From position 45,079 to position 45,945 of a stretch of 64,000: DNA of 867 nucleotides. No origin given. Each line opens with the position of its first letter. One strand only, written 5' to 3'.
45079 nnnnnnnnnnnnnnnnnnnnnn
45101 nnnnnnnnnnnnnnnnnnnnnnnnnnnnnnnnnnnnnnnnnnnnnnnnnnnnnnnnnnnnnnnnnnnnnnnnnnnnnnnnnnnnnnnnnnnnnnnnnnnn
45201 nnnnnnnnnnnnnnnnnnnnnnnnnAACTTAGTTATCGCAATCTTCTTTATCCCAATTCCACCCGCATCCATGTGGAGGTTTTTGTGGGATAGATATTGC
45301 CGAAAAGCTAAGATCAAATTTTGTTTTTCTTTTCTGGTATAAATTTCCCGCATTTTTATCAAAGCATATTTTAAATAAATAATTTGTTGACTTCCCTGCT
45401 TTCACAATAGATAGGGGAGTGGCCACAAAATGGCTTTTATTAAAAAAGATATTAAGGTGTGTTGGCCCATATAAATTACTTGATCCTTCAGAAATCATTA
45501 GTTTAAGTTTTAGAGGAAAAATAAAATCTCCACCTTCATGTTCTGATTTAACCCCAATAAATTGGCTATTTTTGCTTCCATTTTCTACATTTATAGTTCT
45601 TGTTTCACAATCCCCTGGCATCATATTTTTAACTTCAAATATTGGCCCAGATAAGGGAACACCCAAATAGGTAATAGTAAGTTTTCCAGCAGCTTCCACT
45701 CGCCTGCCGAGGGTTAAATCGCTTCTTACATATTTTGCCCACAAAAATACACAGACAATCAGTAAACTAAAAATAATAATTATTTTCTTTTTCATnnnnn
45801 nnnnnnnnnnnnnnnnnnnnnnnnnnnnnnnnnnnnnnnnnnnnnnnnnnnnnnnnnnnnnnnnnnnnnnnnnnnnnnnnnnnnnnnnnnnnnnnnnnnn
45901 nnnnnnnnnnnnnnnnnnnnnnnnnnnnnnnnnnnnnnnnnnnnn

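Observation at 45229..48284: TasA/camelysin-SipW-like fibre operon of elevated GC content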

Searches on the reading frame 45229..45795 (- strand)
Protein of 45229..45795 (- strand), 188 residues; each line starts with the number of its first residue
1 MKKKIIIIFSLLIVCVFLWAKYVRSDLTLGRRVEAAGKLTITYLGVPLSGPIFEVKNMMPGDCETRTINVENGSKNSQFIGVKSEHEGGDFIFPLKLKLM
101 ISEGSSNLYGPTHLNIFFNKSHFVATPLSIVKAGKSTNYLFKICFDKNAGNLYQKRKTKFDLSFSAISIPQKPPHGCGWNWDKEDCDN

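Call 3: search_protein_families(library=pfam, proteins=[window:45229-45795:-], max_evalue=1)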
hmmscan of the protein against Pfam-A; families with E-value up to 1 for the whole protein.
window:45229-45795:- (188 aa): 0 families

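Call 4: search_protein_families(library=ncbifam, proteins=[window:45229-45795:-], max_evalue=1)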
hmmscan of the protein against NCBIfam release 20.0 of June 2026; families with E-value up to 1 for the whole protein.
window:45229-45795:- (188 aa): 1 family
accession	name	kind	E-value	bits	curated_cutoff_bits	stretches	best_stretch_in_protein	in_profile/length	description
NF007635.1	PRK10299.1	equivalog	0.03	14.5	40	1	1-21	1-22/47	PhoP/PhoQ regulatory lipoprotein MgrB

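Call 8: search_protein_families(library=ncbifam, proteins=[window:45232-45795:-], max_evalue=10)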
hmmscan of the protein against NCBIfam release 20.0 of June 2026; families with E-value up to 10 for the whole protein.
seq(188 aa): 1 family
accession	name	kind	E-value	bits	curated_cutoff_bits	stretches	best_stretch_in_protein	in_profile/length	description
NF007635.1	PRK10299.1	equivalog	0.03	14.5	40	1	1-21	1-22/47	PhoP/PhoQ regulatory lipoprotein MgrB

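Call 9: search_protein_families(library=pfam, proteins=[window:45232-45795:-], max_evalue=10)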
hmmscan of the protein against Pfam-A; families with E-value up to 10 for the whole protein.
seq(188 aa): 0 families

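Call 15: find_homologous_proteins(query=window:45229-45795:-, max_evalue=0.01)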
Query window:45229-45795:- (188 aa): 2 proteins with E <= 0.01 among 82 candidates.
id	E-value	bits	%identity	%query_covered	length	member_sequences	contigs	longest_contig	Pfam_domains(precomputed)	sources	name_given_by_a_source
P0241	9.2e-125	432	100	100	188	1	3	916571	-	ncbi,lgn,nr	ncbi:hypothetical protein HYS03_01565 [Candidatus Woesebacteria bacterium]|nr:hypothetical protein [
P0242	1.4e-108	379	87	100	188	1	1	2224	-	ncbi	-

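Call 24: search_protein_representatives(protein=window:45229-45795:-)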
Query: 188 residues. Proteins with E-value up to 0.001 (for the whole library): 470; up to 1e-10: 120; up to 1e-30: 1. The best 150 are listed.
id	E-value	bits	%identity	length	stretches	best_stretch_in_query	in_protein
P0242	4.4e-109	379.0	87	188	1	1-188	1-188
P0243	4.7e-29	117.9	45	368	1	1-177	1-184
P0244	1.7e-28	116.1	45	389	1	6-177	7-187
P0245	1.8e-26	109.5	40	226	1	5-177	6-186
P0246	2.2e-25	106.0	41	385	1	5-178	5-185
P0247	1.6e-24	103.2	41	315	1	1-177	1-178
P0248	1.4e-23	100.1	41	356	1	11-167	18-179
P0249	3.4e-23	98.9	42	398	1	6-171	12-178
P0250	5.1e-23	98.3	42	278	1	1-171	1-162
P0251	1.6e-21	93.4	35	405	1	1-178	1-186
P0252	1.7e-21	93.3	41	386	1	7-177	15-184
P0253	2.0e-21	93.1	38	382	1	2-166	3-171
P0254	5.8e-21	91.6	42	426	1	10-165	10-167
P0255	8.6e-21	91.0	67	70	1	66-134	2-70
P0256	2.1e-20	89.7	39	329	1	2-166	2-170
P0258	1.5e-19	86.9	39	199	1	4-167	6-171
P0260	2.8e-19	86.1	39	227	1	9-165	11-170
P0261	2.9e-19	86.0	36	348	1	3-168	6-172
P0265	9.3e-18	81.1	33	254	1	1-168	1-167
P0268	7.1e-17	78.2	36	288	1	9-169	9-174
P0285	2.9e-15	73.0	34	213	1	6-168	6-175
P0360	7.7e-11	58.5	37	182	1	3-164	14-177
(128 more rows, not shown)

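Call 27: search_protein_families(library=pfam, alignment_id=A3, max_evalue=0.01)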
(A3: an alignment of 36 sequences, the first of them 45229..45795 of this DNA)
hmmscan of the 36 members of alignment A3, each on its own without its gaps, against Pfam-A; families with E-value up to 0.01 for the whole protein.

A. member 1, window:45229-45795:- (188 aa): 0 families

B. families by the number of members that match (of 36 scanned): 3 families
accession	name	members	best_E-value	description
PF00353.25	HemolysinCabind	19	1e-53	RTX calcium-binding nonapeptide repeat (4 copies)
PF12389.13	Peptidase_M73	9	0.0001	Camelysin metallo-endopeptidase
PF00932.25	LTD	3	4.8e-16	Lamin Tail Domain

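Call 64: search_protein_families(library=pfam, proteins=[P0243, P0244, P0249, P0258, P0260, P0261, P0265, P0268, P0285, P0360], max_evalue=0.1)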
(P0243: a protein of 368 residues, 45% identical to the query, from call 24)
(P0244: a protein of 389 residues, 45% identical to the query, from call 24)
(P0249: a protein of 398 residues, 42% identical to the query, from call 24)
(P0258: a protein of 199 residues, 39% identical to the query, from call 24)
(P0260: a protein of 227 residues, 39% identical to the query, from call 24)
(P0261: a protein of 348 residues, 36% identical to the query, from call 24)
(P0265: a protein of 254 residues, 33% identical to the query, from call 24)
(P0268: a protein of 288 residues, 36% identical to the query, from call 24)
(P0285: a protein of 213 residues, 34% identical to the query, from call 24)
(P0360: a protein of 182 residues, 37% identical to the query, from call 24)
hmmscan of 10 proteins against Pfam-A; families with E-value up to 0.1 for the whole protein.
P0243 (368 aa): 1 family
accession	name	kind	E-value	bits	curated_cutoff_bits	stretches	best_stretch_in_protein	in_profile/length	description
PF00353.25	HemolysinCabind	-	2.8e-34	117.1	23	6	286-321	1-36/36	RTX calcium-binding nonapeptide repeat (4 copies)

P0244 (389 aa): 1 family
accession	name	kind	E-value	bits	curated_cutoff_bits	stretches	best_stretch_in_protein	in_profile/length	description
PF00353.25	HemolysinCabind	-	1.2e-46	156.6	23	7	307-342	1-36/36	RTX calcium-binding nonapeptide repeat (4 copies)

P0249 (398 aa): 2 families
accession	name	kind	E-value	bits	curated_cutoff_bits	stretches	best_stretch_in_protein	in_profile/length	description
PF00353.25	HemolysinCabind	-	1.7e-40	136.9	23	6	329-361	4-36/36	RTX calcium-binding nonapeptide repeat (4 copies)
PF07705.17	CARDB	-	0.062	14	22.7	0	121-167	41-84/101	CARDB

P0258 (199 aa): 0 families

P0260 (227 aa): 1 family
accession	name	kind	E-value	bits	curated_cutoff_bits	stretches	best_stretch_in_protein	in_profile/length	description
PF00353.25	HemolysinCabind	-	0.0006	20.2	23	2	185-219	1-35/36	RTX calcium-binding nonapeptide repeat (4 copies)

P0261 (348 aa): 1 family
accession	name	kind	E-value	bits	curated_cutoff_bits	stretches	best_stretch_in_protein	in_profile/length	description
PF00353.25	HemolysinCabind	-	3.6e-33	113.5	23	5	279-313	1-35/36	RTX calcium-binding nonapeptide repeat (4 copies)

P0265 (254 aa): 1 family
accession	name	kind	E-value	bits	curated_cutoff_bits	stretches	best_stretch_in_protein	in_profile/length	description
PF00353.25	HemolysinCabind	-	5.4e-16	58.7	23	3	213-246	2-35/36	RTX calcium-binding nonapeptide repeat (4 copies)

P0268 (288 aa): 1 family
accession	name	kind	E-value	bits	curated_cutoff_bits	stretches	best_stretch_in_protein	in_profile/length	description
PF00353.25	HemolysinCabind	-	5e-20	71.5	23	3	226-260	2-36/36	RTX calcium-binding nonapeptide repeat (4 copies)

P0285 (213 aa): 1 family
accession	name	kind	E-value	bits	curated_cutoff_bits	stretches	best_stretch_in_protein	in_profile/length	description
PF12389.13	Peptidase_M73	-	0.0001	22.6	22.5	1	33-85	36-86/196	Camelysin metallo-endopeptidase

P0360 (182 aa): 0 families
